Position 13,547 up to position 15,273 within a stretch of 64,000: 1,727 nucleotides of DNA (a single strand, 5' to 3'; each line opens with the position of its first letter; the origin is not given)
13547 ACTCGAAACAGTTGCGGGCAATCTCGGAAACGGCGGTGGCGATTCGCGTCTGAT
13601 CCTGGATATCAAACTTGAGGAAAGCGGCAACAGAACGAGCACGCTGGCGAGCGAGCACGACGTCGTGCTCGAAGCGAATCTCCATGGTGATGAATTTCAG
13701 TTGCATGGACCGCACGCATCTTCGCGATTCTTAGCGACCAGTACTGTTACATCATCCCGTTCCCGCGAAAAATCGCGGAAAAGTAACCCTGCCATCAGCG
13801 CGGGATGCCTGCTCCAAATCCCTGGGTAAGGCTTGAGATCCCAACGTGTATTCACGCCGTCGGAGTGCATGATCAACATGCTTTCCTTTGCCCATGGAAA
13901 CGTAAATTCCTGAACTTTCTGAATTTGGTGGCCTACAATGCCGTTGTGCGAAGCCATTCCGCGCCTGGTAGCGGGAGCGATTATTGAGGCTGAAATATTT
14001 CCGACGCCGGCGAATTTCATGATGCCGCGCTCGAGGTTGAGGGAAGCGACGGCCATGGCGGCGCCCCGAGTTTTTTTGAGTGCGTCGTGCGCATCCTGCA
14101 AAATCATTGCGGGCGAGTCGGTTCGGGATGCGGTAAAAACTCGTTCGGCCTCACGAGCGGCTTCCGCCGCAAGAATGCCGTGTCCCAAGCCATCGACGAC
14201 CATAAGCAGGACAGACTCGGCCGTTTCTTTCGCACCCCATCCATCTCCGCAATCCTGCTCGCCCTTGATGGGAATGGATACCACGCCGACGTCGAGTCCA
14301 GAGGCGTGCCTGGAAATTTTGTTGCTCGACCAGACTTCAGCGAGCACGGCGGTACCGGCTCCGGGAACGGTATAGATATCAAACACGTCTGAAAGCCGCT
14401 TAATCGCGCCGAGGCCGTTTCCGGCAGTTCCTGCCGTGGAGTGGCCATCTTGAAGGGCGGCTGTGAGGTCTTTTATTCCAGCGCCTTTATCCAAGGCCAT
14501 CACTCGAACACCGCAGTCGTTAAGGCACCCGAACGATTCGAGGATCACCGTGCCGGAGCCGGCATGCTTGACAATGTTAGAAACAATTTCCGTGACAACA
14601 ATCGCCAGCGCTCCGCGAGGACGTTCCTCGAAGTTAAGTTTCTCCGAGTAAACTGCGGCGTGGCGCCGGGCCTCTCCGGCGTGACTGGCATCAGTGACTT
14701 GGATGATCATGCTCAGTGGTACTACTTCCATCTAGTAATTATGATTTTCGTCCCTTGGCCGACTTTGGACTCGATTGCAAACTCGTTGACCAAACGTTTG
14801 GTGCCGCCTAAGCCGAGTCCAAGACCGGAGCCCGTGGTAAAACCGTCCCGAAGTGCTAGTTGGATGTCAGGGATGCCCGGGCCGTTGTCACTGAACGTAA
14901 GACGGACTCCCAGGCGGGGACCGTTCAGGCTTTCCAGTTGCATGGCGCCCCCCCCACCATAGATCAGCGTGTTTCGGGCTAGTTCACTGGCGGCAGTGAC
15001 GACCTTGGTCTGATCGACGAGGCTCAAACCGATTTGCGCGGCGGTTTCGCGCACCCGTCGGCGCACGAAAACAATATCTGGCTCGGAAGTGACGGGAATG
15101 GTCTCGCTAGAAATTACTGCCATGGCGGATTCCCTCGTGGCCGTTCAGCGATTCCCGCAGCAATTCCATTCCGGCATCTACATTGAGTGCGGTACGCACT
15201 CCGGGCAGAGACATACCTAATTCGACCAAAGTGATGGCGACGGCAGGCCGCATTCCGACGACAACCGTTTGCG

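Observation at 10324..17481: Stressosome (2x RsbR, RsbS, RsbT) feeding a phosphatase-kinase fusion and a two-component phosphorelay instead of a sigma factor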

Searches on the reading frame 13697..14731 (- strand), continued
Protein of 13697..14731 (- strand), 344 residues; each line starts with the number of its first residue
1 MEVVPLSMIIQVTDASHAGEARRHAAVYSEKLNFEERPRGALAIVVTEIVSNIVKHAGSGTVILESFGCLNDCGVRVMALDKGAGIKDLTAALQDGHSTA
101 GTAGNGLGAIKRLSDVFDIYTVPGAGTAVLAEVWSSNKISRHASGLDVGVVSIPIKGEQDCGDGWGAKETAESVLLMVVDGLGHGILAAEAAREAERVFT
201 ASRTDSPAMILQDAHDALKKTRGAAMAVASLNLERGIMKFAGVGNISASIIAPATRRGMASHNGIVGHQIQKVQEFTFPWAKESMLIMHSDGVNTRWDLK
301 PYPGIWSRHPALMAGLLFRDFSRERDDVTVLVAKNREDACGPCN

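Call 49: fold_search(model_id=the predicted structure, library=pdb)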
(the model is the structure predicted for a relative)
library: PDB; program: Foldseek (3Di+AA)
matches with E <= 10: 767; with E <= 0.001: 195
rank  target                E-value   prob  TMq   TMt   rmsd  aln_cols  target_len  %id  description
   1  3zt9                  1.6e-14  1.00  0.52  0.88   2.6       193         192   28  The bacterial stressosome: a modular system that has been adapted to control secondary messenger signaling (released 2012-02-22)
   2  3w40_A                1.5e-13  1.00  0.47  0.76   3.8       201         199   23  Crystal structure of RsbX in complex with magnesium in space group P1 (released 2014-01-22)
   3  5ucg_D                1.7e-12  1.00  0.45  0.45  17.8       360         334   14  Structure of the PP2C Phosphatase Domain and a Fragment of the Regulatory Domain of the Cell Fate Determinant SpoIIE f (released 2017-05-31)
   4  5ucg_E                1.7e-12  1.00  0.45  0.45  17.6       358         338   15  Structure of the PP2C Phosphatase Domain and a Fragment of the Regulatory Domain of the Cell Fate Determinant SpoIIE f (released 2017-05-31)
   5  5ucg_A                3.6e-12  1.00  0.47  0.46  18.4       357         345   14  Structure of the PP2C Phosphatase Domain and a Fragment of the Regulatory Domain of the Cell Fate Determinant SpoIIE f (released 2017-05-31)
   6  5ucg_B                6.1e-12  1.00  0.47  0.47  18.5       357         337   15  Structure of the PP2C Phosphatase Domain and a Fragment of the Regulatory Domain of the Cell Fate Determinant SpoIIE f (released 2017-05-31)
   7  5ucg_C                1.9e-11  1.00  0.45  0.45  18.5       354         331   13  Structure of the PP2C Phosphatase Domain and a Fragment of the Regulatory Domain of the Cell Fate Determinant SpoIIE f (released 2017-05-31)
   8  3pu9_A                1.6e-09  1.00  0.47  0.65   6.2       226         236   19  Crystal structure of serine/threonine phosphatase Sphaerobacter thermophilus DSM 20745 (released 2010-12-22)
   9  6k4e_B                2.0e-09  1.00  0.44  0.58   5.0       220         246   16  SiaA-PP2C domain of Pseudomonas aeruginosa (released 2019-06-26)
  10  6k4e_A                1.1e-08  1.00  0.43  0.57   5.2       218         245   17  SiaA-PP2C domain of Pseudomonas aeruginosa (released 2019-06-26)
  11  2j86_B                1.3e-08  1.00  0.44  0.60   4.6       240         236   14  Structural analysis of the PP2C Family Phosphatase tPphA of Thermosynechococcus elongatus (released 2007-11-06)
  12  5mqh                  1.3e-08  1.00  0.38  0.53   7.2       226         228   17  Structure of the Phosphatase Domain of the Cell Fate Determinant SpoIIE from Bacillus subtilis in a crystal form without (released 2017-05-31)
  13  2j86_A                2.1e-08  1.00  0.45  0.62   4.2       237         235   15  Structural analysis of the PP2C Family Phosphatase tPphA of Thermosynechococcus elongatus (released 2007-11-06)
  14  2j82                  2.3e-08  1.00  0.42  0.60   5.0       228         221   14  Structural analysis of the PP2C Family Phosphatase tPphA from Thermosynechococcus elongatus (released 2007-11-06)
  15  6jkv_A                2.5e-08  1.00  0.42  0.59   4.9       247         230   13  PppA, a key regulatory component of T6SS in Pseudomonas aeruginosa (released 2019-06-26)
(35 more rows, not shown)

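Call 55: search_protein_families(library=pfam, proteins=[L083:172-1089:+, L083:1922-2929:+, L083:2926-5055:+, L083:5062-7077:+, L083:7702-8427:-, L083:7249-7698:-, L083:8890-10521:-, L083:10834-11550:-], max_evalue=0.0001)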
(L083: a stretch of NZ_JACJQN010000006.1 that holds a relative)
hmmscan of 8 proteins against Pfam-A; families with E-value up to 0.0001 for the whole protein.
L083:172-1089:+ (305 aa): 2 families
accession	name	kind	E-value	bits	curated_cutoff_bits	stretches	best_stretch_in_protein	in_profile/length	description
PF14361.12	RsbRD_N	-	1.5e-28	99.9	24.3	1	31-133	1-104/104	RsbT co-antagonist protein rsbRD N-terminal domain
PF01740.26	STAS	-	7.1e-15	55.1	22.6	1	187-290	4-106/106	STAS domain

L083:1922-2929:+ (335 aa): 2 families
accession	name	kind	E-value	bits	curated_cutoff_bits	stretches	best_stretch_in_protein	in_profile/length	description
PF13581.12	HATPase_c_2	-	2.4e-11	44.2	27.4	1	12-125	5-122/127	Histidine kinase-like ATPase domain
PF07228.17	SpoIIE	-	5.1e-10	40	25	1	169-330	3-189/192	Stage II sporulation protein E (SpoIIE)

L083:2926-5055:+ (709 aa): 4 families
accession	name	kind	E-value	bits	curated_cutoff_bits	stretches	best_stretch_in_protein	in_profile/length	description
PF02518.31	HATPase_c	-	7.1e-40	136.3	26.4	2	331-438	2-108/111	Histidine kinase-, DNA gyrase B-, and HSP90-like ATPase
PF00072.30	Response_reg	-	1.9e-32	112.1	30.2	2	585-684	2-99/111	Response regulator receiver domain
PF00512.31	HisKA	-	3.3e-18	65.9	26.9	1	216-283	2-66/66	His Kinase A (phospho-acceptor) domain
PF13581.12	HATPase_c_2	-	6.7e-18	65.4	27.4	1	14-126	7-126/127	Histidine kinase-like ATPase domain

L083:5062-7077:+ (671 aa): 8 families
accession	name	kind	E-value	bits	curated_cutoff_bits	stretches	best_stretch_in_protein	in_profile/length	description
PF00072.30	Response_reg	-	1.2e-48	164.3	30.2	2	550-663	1-110/111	Response regulator receiver domain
PF02518.31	HATPase_c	-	7.2e-27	94.5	26.4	1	401-524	1-109/111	Histidine kinase-, DNA gyrase B-, and HSP90-like ATPase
PF00512.31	HisKA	-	1.1e-15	57.9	26.9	1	290-354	2-65/66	His Kinase A (phospho-acceptor) domain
PF08448.16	PAS_4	-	4e-11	43.6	23.1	1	145-250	1-110/110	PAS fold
PF00989.32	PAS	-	6.5e-10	39.4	22.6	1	140-245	2-113/113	PAS fold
PF23198.2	PDE8A_N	-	5.2e-08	33.4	29.6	0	568-654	31-119/147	PDE8A-like, N-terminal domain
PF13426.13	PAS_9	-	2.1e-07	31.6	27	1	149-246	1-102/103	PAS domain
PF13188.13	PAS_8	-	6.3e-06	26.4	21.8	1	141-190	3-49/65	PAS domain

L083:7702-8427:- (241 aa): 0 families

L083:7249-7698:- (149 aa): 1 family
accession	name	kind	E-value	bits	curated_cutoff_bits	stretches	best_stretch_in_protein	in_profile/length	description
PF16747.10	Adhesin_E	-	2.7e-05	24.8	23.7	1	29-139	1-109/109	Surface-adhesin protein E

L083:8890-10521:- (543 aa): 3 families
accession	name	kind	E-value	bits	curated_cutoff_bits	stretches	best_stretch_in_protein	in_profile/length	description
PF00682.25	HMGL-like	-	3.8e-99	331.7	29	1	14-296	2-260/260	HMGL-like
PF08502.15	LeuA_dimer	-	6.2e-39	133.3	24.9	1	392-523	1-131/131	LeuA allosteric (dimerisation) domain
PF22617.1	HCS_D2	-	7.7e-31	106.8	27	1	310-391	1-82/82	Homocitrate synthase post-HMGL domain-like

L083:10834-11550:- (238 aa): 0 families

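Call 58: search_protein_representatives(protein=window:13697-14710:-)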
Query: 337 residues. Proteins with E-value up to 0.001 (for the whole library): 7743; up to 1e-10: 4339; up to 1e-30: 1270. The best 150 are listed.
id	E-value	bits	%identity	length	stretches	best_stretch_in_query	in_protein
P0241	3.0e-117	408.0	54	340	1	2-328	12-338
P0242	3.6e-98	345.3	48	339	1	2-332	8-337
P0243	2.6e-96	339.2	50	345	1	2-330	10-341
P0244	1.7e-91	323.3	48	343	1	3-328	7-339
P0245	6.0e-91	321.6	49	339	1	3-330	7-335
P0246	3.2e-89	315.9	50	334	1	5-327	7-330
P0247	2.2e-88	313.1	45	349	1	3-330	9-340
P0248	3.3e-88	312.6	48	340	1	3-328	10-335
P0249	2.0e-87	310.0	46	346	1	2-330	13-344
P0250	3.2e-87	309.3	47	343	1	3-328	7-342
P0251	6.5e-87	308.3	45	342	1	4-330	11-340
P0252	2.1e-86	306.6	44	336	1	3-327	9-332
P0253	3.4e-86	305.9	44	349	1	2-330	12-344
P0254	5.7e-86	305.2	43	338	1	3-327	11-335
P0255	6.1e-86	305.1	46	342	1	4-329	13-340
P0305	9.7e-80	284.7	40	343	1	3-328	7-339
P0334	8.1e-78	278.4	39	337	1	5-329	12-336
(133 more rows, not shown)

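Call 60: find_encoding_contigs(protein=P0305, flank=8000, max_places=2)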
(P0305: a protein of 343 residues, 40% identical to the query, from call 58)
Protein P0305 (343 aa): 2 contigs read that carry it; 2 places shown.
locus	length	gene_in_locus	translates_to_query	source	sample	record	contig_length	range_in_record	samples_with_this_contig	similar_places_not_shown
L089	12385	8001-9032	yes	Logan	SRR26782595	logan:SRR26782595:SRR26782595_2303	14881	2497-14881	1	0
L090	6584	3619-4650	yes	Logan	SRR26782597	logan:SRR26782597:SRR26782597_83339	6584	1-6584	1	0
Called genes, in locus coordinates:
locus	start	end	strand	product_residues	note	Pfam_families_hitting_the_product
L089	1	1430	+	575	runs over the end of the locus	-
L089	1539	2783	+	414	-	PF19672:DUF6175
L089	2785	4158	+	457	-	PF02169:LPP20 (weak)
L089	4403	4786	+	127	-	PF03965:Penicillinase_R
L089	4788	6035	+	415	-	PF05569:Peptidase_M56, PF03544:TonB_C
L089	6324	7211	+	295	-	PF14361:RsbRD_N, PF01740:STAS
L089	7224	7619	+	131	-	PF01740:STAS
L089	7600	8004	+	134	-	PF13581:HATPase_c_2, PF02518:HATPase_c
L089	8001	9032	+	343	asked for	PF13581:HATPase_c_2, PF07228:SpoIIE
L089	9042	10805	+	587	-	PF13581:HATPase_c_2, PF02518:HATPase_c, PF00512:HisKA, PF02518:HATPase_c, PF00072:Response_reg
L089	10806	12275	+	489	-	PF00072:Response_reg, PF00512:HisKA, PF02518:HATPase_c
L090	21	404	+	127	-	PF03965:Penicillinase_R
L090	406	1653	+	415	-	PF05569:Peptidase_M56, PF03544:TonB_C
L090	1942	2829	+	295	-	PF14361:RsbRD_N, PF01740:STAS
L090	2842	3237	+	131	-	PF01740:STAS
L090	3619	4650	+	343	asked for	PF13581:HATPase_c_2, PF07228:SpoIIE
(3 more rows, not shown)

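Call 61: find_encoding_contigs(protein=P0334, flank=8000, max_places=2)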
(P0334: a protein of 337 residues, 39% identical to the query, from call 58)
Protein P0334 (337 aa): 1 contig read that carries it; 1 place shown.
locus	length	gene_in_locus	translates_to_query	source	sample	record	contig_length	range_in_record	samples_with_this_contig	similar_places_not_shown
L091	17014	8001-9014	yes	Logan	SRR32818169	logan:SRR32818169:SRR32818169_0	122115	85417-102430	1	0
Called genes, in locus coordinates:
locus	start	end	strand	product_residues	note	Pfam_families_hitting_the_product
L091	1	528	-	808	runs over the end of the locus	PF12704:MacB_PCD, PF02687:FtsX, PF12704:MacB_PCD, PF02687:FtsX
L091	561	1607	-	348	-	PF01738:DLH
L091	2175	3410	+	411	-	PF03033:Glyco_transf_28, PF06722:EryCIII-like_C, PF04101:Glyco_tran_28_C (weak)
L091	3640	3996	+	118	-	-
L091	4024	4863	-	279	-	PF02517:Rce1-like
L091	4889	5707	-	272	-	PF12697:Abhydrolase_6, PF12146:Hydrolase_4, PF00561:Abhydrolase_1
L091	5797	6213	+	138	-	PF08818:DUF1801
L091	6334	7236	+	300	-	PF14361:RsbRD_N, PF01740:STAS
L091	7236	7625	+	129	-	PF01740:STAS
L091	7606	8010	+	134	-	PF13581:HATPase_c_2, PF02518:HATPase_c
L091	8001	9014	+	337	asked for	PF13581:HATPase_c_2, PF02518:HATPase_c (weak), PF13672:PP2C_2 (faint), PF07228:SpoIIE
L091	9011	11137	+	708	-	PF13581:HATPase_c_2, PF02518:HATPase_c (weak), PF00512:HisKA, PF02518:HATPase_c, PF00072:Response_reg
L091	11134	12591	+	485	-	PF00072:Response_reg, PF00512:HisKA, PF02518:HATPase_c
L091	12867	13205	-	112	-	-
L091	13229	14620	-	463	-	PF05958:tRNA_U5-meth_tr, PF09445:Methyltransf_15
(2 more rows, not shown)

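Call 72: search_protein_families(library=pfam, proteins=[L064:6053-6733:-, L064:6736-8220:-, L064:4544-5842:-, L025:7725-9374:+, L025:9361-10071:+, L025:10132-11013:+], max_evalue=0.0001)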
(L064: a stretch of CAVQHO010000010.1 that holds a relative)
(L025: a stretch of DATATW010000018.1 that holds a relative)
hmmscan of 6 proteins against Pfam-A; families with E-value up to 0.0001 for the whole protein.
L064:6053-6733:- (226 aa): 2 families
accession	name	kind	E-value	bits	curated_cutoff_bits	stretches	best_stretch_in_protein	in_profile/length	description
PF00072.30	Response_reg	-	2.2e-27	95.9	30.2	1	9-121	1-111/111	Response regulator receiver domain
PF00196.25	GerE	-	4.4e-18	65.1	23.5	1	153-209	1-57/57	Bacterial regulatory proteins, luxR family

L064:6736-8220:- (494 aa): 7 families
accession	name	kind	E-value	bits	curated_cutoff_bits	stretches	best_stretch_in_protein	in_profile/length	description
PF00072.30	Response_reg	-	5.5e-21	75.3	30.2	1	17-129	1-111/111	Response regulator receiver domain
PF13426.13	PAS_9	-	1.5e-13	51.3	27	1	160-256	4-103/103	PAS domain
PF02518.31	HATPase_c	-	7.3e-11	42.9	26.4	1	390-483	3-109/111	Histidine kinase-, DNA gyrase B-, and HSP90-like ATPase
PF07730.19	HisKA_3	-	1e-09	39.2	24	1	284-348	1-67/68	Histidine kinase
PF08448.16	PAS_4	-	6.4e-08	33.2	23.1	1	152-257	1-108/110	PAS fold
PF00989.32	PAS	-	1.4e-05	25.5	22.6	1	147-238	2-95/113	PAS fold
PF13188.13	PAS_8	-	5e-05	23.5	21.8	0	147-202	2-56/65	PAS domain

L064:4544-5842:- (432 aa): 2 families
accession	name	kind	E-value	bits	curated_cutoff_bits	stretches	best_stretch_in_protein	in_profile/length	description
PF13437.12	HlyD_3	-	3.6e-14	53.8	22.2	1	246-335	1-96/106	HlyD family secretion protein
PF16576.10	HlyD_D23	-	2.7e-12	46.9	30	1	71-332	4-199/214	Barrel-sandwich domain of CusB or HlyD membrane-fusion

L025:7725-9374:+ (549 aa): 5 families
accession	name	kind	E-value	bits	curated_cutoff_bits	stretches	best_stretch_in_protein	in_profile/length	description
PF00072.30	Response_reg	-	8.5e-22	77.9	30.2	1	73-184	1-110/111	Response regulator receiver domain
PF02518.31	HATPase_c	-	9.6e-12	45.8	26.4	1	443-535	3-109/111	Histidine kinase-, DNA gyrase B-, and HSP90-like ATPase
PF07730.19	HisKA_3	-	6e-11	43.2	24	1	337-401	1-67/68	Histidine kinase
PF13426.13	PAS_9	-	8.9e-09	36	27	1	215-309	4-103/103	PAS domain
PF13188.13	PAS_8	-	2.3e-05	24.6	21.8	1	203-256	2-55/65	PAS domain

L025:9361-10071:+ (236 aa): 3 families
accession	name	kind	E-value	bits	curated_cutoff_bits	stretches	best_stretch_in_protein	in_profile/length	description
PF00072.30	Response_reg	-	3.9e-26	91.8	30.2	1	11-123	1-111/111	Response regulator receiver domain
PF00196.25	GerE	-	1.3e-19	69.9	23.5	1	160-215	2-57/57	Bacterial regulatory proteins, luxR family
PF13384.12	HTH_23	-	5e-06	26.6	24.6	1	163-201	5-43/50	Homeodomain-like domain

L025:10132-11013:+ (293 aa): 2 families
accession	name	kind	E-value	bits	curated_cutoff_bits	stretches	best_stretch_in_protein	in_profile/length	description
PF00149.33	Metallophos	-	2.1e-15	58.1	21.5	1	44-242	3-190/191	Calcineurin-like phosphoesterase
PF12850.12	Metallophos_2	-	2.1e-12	47.7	27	1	44-277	3-153/154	Calcineurin-like phosphoesterase superfamily domain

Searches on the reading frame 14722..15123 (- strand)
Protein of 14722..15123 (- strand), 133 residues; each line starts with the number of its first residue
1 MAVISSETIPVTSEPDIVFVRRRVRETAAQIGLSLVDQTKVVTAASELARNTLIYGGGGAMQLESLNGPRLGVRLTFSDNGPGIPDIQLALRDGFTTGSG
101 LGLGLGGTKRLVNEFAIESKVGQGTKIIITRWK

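Call 3: search_protein_families(library=pfam, proteins=[window:14722-15123:-], max_evalue=0.01)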
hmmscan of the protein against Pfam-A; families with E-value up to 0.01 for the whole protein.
window:14722-15123:- (133 aa): 2 families
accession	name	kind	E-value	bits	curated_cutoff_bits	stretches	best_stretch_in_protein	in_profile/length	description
PF02518.31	HATPase_c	-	6.3e-11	43.1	26.4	1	37-130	2-106/111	Histidine kinase-, DNA gyrase B-, and HSP90-like ATPase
PF13581.12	HATPase_c_2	-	7.2e-08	32.9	27.4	1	17-130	8-126/127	Histidine kinase-like ATPase domain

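Call 4: search_protein_families(library=ncbifam, proteins=[window:14722-15123:-], max_evalue=0.01)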
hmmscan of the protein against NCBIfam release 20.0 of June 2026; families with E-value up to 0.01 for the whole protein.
window:14722-15123:- (133 aa): 4 families
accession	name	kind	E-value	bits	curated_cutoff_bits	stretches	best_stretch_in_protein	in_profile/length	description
TIGR01925.2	spIIAB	equivalog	4.4e-11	42.8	135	1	17-131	14-134/137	anti-sigma F factor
NF041045.1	RsbA_anti_sig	subfamily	6.8e-08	32.1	210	1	11-127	185-298/303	anti-sigma factor RsbA family regulatory protein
NF010411.0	PRK13837.1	equivalog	0.0014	16.7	647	1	70-127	605-669/828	two-component system VirA-like sensor kinase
NF007004.0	PRK09467.1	equivalog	0.0061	15.4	415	1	42-116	336-415/440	two-component system sensor histidine kinase EnvZ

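Call 25: search_solved_structures(query=window:14722-15123:-, max_evalue=0.01, show_alignments=2)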
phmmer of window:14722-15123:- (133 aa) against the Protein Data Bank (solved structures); distinct sequences matched with E-value up to 0.01: 6.
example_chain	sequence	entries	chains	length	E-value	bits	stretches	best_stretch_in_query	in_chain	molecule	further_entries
1tid_A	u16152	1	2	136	2e-07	34.5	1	18-129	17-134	Anti-sigma F factor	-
1th8_A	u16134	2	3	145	2e-07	34.4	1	18-129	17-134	Anti-sigma F factor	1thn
1til_A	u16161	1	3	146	2e-07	34.4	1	18-129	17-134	Anti-sigma F factor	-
1l0o_A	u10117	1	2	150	2.2e-07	34.3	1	18-129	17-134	Anti-sigma F factor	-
1ys3_A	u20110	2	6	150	0.0014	22.1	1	47-105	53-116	Sensor-type histidine kinase prrB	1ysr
9p6i_A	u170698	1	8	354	0.0026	21.2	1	36-107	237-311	histidine kinase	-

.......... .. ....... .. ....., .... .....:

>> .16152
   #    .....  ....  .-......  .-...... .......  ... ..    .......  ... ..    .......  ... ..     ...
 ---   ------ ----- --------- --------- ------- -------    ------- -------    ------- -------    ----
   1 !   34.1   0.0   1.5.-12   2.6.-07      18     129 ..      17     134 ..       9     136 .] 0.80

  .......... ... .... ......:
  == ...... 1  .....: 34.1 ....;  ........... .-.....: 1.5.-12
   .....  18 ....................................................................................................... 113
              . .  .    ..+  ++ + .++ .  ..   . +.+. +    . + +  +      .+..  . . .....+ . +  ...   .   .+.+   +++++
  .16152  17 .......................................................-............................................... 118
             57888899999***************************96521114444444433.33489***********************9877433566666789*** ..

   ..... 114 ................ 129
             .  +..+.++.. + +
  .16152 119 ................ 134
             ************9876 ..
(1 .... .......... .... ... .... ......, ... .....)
